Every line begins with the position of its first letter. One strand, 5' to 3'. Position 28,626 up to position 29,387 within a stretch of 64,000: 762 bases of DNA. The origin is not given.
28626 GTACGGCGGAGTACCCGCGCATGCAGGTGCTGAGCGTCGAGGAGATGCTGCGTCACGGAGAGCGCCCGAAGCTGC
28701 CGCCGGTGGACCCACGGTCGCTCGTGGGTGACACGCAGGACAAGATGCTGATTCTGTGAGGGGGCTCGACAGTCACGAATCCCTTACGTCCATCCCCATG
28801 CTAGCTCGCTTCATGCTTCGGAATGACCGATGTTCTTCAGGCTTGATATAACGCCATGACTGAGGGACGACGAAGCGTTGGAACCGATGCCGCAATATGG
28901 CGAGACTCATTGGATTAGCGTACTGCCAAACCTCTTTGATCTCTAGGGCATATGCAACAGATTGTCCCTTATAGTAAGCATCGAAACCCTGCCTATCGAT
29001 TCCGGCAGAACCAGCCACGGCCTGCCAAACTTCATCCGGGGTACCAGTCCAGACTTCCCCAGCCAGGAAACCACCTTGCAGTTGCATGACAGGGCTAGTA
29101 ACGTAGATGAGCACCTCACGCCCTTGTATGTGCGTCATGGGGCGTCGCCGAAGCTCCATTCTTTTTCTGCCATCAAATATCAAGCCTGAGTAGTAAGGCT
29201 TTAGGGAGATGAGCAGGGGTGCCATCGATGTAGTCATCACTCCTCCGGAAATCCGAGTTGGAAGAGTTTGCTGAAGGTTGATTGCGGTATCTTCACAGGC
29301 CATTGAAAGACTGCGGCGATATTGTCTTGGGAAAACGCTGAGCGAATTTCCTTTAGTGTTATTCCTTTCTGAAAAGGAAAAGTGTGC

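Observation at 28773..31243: AT-rich two-gene module: a GNAT-PIN-(GNAT-like)-ASCH protein translationally coupled to a stand-alone ASCH protein; candidate writer/eraser toxin-antitoxin or defence system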

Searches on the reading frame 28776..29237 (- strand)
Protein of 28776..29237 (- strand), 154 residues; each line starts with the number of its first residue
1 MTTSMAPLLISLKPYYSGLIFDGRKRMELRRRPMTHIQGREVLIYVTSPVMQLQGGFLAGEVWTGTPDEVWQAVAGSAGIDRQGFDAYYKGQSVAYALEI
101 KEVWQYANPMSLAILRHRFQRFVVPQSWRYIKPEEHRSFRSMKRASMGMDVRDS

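Call 4: search_protein_families(library=pfam, proteins=[window:28776-29237:-], max_evalue=1)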
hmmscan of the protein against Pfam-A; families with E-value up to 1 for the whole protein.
window:28776-29237:- (154 aa): 2 families
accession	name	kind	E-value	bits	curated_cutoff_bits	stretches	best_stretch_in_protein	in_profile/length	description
PF16473.11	Rv2179c-like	-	0.032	14.4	27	1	101-150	100-148/177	3'-5' exoribonuclease Rv2179c-like domain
PF04266.20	ASCH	-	0.099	13.8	21.2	1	11-54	2-40/103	ASCH domain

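Call 5: search_protein_families(library=padloc, proteins=[window:28776-29237:-], max_evalue=1)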
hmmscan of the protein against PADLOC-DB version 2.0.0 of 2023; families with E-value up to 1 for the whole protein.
window:28776-29237:- (154 aa): 3 families
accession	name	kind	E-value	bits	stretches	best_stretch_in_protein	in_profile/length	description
PDLC04425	PDC-M11B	-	2.9e-30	103.5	1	8-136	3-127/132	-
PDLC04424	PDC-M11B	-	3.1e-27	93.3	1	7-140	9-138/142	-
PDLC04423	PDC-M11B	-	3.7e-18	64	1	10-142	1-129/164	-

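Call 6: search_protein_families(library=ncbifam, proteins=[window:28776-29237:-], max_evalue=1)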
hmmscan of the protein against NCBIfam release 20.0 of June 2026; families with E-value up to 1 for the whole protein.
window:28776-29237:- (154 aa): 1 family
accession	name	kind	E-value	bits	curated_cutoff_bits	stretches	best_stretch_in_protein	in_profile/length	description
NF008917.0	PRK12279.1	equivalog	5.9e-10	38.9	526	1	8-113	191-296/311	50S ribosomal protein L22/unknown domain fusion protein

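Call 8: search_solved_structures(query=window:28776-29237:-, max_evalue=10)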
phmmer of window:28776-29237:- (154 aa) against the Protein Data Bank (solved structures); distinct sequences matched with E-value up to 10: 11.
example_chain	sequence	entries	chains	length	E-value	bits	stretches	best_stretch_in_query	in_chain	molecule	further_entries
5gus_A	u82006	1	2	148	1.4e-09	40.9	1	8-141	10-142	Helix-turn-helix domain-containing protein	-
5guq_A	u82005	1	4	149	1.5e-09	40.9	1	8-141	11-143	Helix-turn-helix domain-containing protein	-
5y6c_A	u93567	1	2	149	3.8e-09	39.5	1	8-141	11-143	Helix-turn-helix domain-containing protein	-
5y6b_A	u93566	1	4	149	5.2e-09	39.1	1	8-141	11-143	Helix-turn-helix domain-containing protein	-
1wk2_A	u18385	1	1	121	0.13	15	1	11-39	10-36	HYPOTHETICAL PROTEIN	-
2dp9_A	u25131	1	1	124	0.14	14.9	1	10-39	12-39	Hypothetical protein TTHA0113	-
2opk_A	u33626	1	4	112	0.52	13.1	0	62-86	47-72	Hypothetical protein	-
8zo9_6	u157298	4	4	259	0.71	12.7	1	49-106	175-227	VCPI-6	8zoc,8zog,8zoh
6kir_A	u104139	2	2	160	0.71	12.6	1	9-46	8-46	Uncharacterized protein CXorf40 homolog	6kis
6kit_A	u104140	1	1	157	0.78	12.5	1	10-46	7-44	Uncharacterized protein CXorf40 homolog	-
9kyi_A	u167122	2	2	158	0.79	12.5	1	10-46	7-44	Protein EOLA1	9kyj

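Call 57: search_solved_structures(query=A6, max_evalue=1, show_alignments=1)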
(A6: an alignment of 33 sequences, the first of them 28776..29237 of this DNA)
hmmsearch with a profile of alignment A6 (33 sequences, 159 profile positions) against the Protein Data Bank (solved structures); distinct sequences matched with E-value up to 1: 7.
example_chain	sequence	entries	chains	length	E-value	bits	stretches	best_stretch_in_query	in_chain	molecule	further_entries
5gus_A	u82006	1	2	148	1.5e-21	79.9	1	7-145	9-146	Helix-turn-helix domain-containing protein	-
5guq_A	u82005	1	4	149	1.5e-21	79.8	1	7-145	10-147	Helix-turn-helix domain-containing protein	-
5y6c_A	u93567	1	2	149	8.6e-21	77.4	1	7-145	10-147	Helix-turn-helix domain-containing protein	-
5y6b_A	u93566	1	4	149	1e-20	77.2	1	7-145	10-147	Helix-turn-helix domain-containing protein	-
2dp9_A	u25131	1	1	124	0.11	15.3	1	8-36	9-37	Hypothetical protein TTHA0113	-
1wk2_A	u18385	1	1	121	0.13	15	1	9-36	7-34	HYPOTHETICAL PROTEIN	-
4zdt_B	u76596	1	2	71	0.91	12.3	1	62-105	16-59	Structure-specific endonuclease subunit slx4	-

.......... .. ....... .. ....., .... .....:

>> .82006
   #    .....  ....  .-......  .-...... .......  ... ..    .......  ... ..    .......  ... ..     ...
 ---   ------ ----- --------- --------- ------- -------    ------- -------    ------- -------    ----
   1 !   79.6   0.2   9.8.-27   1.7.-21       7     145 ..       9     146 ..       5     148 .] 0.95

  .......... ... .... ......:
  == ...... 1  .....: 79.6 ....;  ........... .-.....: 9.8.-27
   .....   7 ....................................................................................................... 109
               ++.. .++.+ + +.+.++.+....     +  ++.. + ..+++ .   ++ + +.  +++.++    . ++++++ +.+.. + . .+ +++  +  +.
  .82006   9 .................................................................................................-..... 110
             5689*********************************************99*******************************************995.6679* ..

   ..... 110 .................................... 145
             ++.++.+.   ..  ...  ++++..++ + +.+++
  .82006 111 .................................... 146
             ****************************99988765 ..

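Call 79: search_dna_similar(query=window:28776-29237:-, collection=plasmids, mode=protein, max_evalue=0.001, max_rows=25)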
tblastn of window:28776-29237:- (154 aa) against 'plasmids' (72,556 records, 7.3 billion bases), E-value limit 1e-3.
Records with a match: 45; places in all: 46; records where one place covers at least 80% of the query: 35.
Best place of each record, by identity: <60% 45.
By first word of the organism name: Rhizobium 4; Sinorhizobium 3; Methylobacterium 2; Mesorhizobium 2; Paenibacillus 2; Sphingobium 1; Azospirillum 1; Pseudomonas 1; Microcystis 1; Paracoccus 1; and 27 more.
By predicted mobility (MOB-suite, as given by PLSDB): non-mobilizable 30; conjugative 11; mobilizable 4.
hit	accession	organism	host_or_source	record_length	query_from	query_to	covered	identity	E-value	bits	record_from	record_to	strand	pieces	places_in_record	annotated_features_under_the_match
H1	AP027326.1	Sphingobium sp. TomTYG46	-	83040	8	134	82%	42.2%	7e-20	92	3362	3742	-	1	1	hypothetical protein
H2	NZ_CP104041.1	Rhizobium sp. WSM4643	Pisum sativum,Cell culture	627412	8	141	87%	37.8%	9e-19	89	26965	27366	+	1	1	helix-turn-helix domain-containing protein | GNAT family N-acetyltransferase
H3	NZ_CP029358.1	Azospirillum thermophilum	cell culture,hot spring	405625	8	141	87%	37.8%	2e-17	85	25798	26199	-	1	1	helix-turn-helix domain-containing protein | GNAT family N-acetyltransferase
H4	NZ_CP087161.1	Pseudomonas sp. CIP-10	-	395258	8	135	83%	37.5%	1e-18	88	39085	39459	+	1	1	ASCH domain-containing protein | N-acetyltransferase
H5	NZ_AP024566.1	Microcystis aeruginosa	-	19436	8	135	83%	37.2%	3e-19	90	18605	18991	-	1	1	ASCH domain-containing protein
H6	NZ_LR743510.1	Methylobacterium bullatum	-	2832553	8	131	81%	37.9%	1e-14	77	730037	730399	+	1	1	none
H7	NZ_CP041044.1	Paracoccus sp. AK26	pure culture,Hexachlorocyclohexane ...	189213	4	141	90%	33.8%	1e-14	77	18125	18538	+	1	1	helix-turn-helix domain-containing protein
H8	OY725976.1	Phocaeicola massiliensis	-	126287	8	135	83%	36.4%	5e-17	84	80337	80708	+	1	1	none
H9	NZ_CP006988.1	Rhizobium etli bv. mimosae str. IE4771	Phaseolus vulgaris,whole organism,nodule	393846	8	140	86%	34.3%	1e-14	77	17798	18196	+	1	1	helix-turn-helix domain-containing protein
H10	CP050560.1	Sinorhizobium meliloti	Melilotus officinalis,cell culture,root ...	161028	8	140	86%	34.3%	3e-14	76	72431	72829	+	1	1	helix-turn-helix domain-containing protein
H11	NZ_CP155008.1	Methylobacterium fujisawaense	concrete cylinder weathered outdoors on ...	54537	8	140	86%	33.8%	2e-15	79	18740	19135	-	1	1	helix-turn-helix domain-containing protein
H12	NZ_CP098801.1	Rhizobium anhuiense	Trifolium dubium,Cell culture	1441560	8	134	82%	35.4%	9e-15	77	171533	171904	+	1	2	record has no annotation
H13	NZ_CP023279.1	Nostoc sp. CENA543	cell culture,Brazilian saline-alkaline ...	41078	8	138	85%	34.3%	3e-13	73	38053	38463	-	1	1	EVE domain-containing protein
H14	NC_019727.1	Calothrix sp. PCC 6303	-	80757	8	138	85%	33.6%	9e-13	71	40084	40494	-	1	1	hypothetical protein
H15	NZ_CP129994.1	Salinibaculum sp. KK48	cell culture,sediment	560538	1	144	94%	30.1%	5e-11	67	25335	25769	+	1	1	hypothetical protein (x2)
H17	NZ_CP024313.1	Rhizobium sp. NXC24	Phaseolus vulgaris,cell culture,plant ...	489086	8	137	84%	33.1%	9e-18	86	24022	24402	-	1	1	ASCH domain-containing protein | EVE domain-containing protein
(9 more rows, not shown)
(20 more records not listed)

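Call 80: get_annotated_region(hit=H17, flank=5000)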
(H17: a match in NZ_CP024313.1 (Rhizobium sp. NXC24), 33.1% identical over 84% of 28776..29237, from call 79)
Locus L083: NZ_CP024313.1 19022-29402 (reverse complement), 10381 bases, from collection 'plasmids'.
description: Rhizobium sp. NXC24 plasmid pRspNXC24b, complete sequence
organism: Rhizobium sp. NXC24 (NCBI taxid 2048897)
taxonomy: Bacteria; Pseudomonadota; Alphaproteobacteria; Hyphomicrobiales; Rhizobiaceae; Rhizobium; Rhizobium sp. NXC24
host: -; source: Phaseolus vulgaris,cell culture,plant nodule in agricultural field; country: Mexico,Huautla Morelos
typing (MOB-suite, as given by PLSDB): conjugative; relaxase MOBP,MOBQ; mating-pair formation MPF_T
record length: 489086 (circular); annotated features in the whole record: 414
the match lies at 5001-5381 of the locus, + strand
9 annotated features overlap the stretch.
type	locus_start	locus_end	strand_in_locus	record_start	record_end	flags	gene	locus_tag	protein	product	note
CDS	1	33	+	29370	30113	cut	-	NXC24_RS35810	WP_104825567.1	2OG-Fe dioxygenase family protein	-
CDS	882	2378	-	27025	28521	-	-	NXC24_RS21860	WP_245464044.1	hypothetical protein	-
CDS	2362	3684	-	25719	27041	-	-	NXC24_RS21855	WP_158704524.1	DUF4365 domain-containing protein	-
CDS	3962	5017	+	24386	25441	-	-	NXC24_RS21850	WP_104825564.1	EVE domain-containing protein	-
CDS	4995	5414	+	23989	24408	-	-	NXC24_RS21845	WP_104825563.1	ASCH domain-containing protein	-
CDS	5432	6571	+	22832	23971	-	-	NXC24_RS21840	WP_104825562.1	hypothetical protein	-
CDS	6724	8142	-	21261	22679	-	-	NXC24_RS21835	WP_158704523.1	DUF6035 family protein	-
CDS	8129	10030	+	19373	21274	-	-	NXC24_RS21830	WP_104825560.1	SIR2 family protein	-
CDS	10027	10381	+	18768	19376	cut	-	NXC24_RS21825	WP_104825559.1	hypothetical protein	-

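Call 81: get_annotated_region(hit=H4, flank=5000)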
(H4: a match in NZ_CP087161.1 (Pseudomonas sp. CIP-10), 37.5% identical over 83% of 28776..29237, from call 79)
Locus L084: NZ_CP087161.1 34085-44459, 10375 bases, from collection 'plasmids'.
description: Pseudomonas sp. CIP-10 plasmid unnamed1, complete sequence
organism: Pseudomonas sp. CIP-10 (NCBI taxid 2892442)
taxonomy: Bacteria; Pseudomonadota; Gammaproteobacteria; Pseudomonadales; Pseudomonadaceae; Pseudomonas; Pseudomonas sp. CIP-10
host: -; source: -; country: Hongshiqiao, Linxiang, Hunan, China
typing (MOB-suite, as given by PLSDB): conjugative; relaxase MOBF; mating-pair formation MPF_F
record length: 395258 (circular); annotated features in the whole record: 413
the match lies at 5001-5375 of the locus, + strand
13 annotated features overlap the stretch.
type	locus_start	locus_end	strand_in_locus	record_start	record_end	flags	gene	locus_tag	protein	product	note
CDS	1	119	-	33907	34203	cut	-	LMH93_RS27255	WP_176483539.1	hypothetical protein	-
CDS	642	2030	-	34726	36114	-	-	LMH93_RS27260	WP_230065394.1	DEAD/DEAH box helicase family protein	-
CDS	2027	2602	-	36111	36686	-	-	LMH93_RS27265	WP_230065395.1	hypothetical protein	-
CDS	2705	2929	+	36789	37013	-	-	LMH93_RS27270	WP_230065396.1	helix-turn-helix transcriptional regulator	-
CDS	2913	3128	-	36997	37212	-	-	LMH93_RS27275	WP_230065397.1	hypothetical protein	-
CDS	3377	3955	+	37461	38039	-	-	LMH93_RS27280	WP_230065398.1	ATP-binding protein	-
CDS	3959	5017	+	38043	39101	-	-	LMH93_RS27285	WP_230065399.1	N-acetyltransferase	-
CDS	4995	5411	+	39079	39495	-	-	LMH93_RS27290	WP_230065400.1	ASCH domain-containing protein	-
CDS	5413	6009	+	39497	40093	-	-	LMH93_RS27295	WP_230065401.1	GNAT family N-acetyltransferase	-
CDS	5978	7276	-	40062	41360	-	-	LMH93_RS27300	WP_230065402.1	hypothetical protein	-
CDS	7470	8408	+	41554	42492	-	-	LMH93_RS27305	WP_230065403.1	helix-turn-helix domain-containing protein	GO:0006355 - regulation of DNA-templated transcription [Evidence IEA]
CDS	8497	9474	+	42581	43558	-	-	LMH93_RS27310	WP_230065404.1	zinc-binding alcohol dehydrogenase family protein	-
CDS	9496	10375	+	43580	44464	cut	-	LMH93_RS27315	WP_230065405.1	arginase family protein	-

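Call 85: search_protein_families(library=padloc, proteins=[L084:3959-5014:+, L084:4995-5408:+, L084:5413-6006:+, L084:3377-3952:+, L083:3962-5014:+, L083:4995-5411:+, L083:5432-6568:+], max_evalue=0.001)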
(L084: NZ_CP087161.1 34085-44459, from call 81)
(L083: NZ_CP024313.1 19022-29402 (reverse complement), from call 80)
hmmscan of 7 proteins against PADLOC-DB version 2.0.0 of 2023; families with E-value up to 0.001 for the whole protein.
L084:3959-5014:+ (352 aa): 6 families
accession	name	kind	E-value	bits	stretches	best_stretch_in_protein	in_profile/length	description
PDLC04419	PDC-M11A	-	1.8e-137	456.4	1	2-352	10-357/357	-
PDLC04422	PDC-M11A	-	2.2e-92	308.5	1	3-351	154-500/501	-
PDLC04418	PDC-M11A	-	1.9e-81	272.3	1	4-352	92-444/444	-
PDLC04421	PDC-M11A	-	6.2e-44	148.5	1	8-340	161-481/486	-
PDLC04420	PDC-M11A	-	3.9e-39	132.6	1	9-318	49-351/376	-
PDLC04417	PDC-M11A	-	2.7e-35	120.3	1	14-352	165-501/501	-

L084:4995-5408:+ (138 aa): 3 families
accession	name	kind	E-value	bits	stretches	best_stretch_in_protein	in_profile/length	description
PDLC04425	PDC-M11B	-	1.8e-50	168.8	1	1-127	1-126/132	-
PDLC04424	PDC-M11B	-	1.3e-43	146.3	1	1-132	8-138/142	-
PDLC04423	PDC-M11B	-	1.8e-24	84.6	1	5-124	1-119/164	-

L084:5413-6006:+ (198 aa): 1 family
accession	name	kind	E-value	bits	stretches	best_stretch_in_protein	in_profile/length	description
PDLC04421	PDC-M11A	-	0.00038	17.3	1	49-155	175-287/486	-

L084:3377-3952:+ (192 aa): 0 families

L083:3962-5014:+ (351 aa): 6 families
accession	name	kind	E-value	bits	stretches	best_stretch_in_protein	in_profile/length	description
PDLC04419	PDC-M11A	-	7.8e-132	437.9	1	4-351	11-357/357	-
PDLC04422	PDC-M11A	-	1.3e-94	315.8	1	6-350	156-500/501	-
PDLC04418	PDC-M11A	-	2.8e-85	284.9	1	6-350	93-443/444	-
PDLC04421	PDC-M11A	-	1.8e-42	143.7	1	6-285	158-429/486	-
PDLC04420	PDC-M11A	-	4.5e-42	142.3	1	8-295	47-330/376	-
PDLC04417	PDC-M11A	-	9.5e-34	115.2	1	14-296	164-447/501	-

L083:4995-5411:+ (139 aa): 3 families
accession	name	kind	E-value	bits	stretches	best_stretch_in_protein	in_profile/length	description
PDLC04425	PDC-M11B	-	3.3e-49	164.8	1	1-126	1-125/132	-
PDLC04424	PDC-M11B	-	1.2e-44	149.7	1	1-126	8-132/142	-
PDLC04423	PDC-M11B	-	1.3e-19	68.8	1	5-126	1-121/164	-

L083:5432-6568:+ (379 aa): 0 families
